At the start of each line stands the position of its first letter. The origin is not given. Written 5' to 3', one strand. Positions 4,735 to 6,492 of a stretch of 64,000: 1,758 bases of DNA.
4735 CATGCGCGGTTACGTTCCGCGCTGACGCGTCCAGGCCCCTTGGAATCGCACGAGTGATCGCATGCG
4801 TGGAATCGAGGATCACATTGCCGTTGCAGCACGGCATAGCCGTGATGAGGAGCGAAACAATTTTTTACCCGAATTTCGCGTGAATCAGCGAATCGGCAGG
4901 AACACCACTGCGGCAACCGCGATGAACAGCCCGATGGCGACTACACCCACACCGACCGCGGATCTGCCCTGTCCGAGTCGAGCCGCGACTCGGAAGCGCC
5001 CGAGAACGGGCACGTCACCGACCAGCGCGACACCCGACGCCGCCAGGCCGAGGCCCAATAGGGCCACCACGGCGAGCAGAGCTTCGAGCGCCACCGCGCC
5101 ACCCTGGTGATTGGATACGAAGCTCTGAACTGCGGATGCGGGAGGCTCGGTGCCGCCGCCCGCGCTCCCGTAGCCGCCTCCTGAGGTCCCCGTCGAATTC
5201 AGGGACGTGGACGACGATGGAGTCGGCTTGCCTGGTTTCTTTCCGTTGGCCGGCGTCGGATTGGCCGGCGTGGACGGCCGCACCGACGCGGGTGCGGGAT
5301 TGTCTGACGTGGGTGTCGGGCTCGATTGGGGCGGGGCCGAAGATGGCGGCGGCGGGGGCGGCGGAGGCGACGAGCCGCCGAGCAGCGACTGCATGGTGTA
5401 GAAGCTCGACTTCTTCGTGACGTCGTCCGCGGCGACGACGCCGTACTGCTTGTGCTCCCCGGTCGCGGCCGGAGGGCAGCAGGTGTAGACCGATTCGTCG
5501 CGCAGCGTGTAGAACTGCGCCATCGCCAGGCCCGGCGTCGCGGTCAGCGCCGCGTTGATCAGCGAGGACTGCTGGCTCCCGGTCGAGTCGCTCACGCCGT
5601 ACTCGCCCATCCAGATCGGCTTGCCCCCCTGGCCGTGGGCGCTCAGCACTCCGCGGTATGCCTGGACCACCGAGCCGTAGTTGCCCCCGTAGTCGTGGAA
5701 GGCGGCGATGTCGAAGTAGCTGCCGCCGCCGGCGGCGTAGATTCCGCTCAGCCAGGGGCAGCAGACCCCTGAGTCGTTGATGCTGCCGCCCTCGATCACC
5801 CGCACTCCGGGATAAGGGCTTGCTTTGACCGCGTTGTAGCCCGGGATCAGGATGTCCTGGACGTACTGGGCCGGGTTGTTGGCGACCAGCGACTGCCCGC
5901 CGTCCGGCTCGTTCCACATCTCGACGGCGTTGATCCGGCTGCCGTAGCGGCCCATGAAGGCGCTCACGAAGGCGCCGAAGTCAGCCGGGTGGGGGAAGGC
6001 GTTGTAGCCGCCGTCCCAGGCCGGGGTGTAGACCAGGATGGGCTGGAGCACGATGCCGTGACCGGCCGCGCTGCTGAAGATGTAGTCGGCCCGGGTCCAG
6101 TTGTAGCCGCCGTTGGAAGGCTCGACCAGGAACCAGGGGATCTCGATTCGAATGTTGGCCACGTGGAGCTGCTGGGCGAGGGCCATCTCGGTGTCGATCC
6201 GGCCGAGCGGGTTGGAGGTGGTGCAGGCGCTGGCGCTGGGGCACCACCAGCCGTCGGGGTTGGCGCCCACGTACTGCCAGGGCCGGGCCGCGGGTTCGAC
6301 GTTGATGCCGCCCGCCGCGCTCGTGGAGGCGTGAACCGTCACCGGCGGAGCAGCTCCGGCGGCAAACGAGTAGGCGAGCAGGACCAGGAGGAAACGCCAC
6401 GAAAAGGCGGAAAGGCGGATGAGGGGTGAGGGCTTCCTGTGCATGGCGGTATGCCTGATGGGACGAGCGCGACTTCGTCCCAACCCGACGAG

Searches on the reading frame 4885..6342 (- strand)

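Call 27: search_protein_families(library=pfam, proteins=[window:4885-6342:-], max_evalue=0.001)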
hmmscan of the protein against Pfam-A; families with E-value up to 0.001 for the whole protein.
window:4885-6342:- (485 aa): 1 family
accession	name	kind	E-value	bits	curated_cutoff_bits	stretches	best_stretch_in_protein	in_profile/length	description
PF11790.14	Glyco_hydro_cc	-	4.9e-06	26.7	21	1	134-263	63-186/237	Glycosyl hydrolase catalytic core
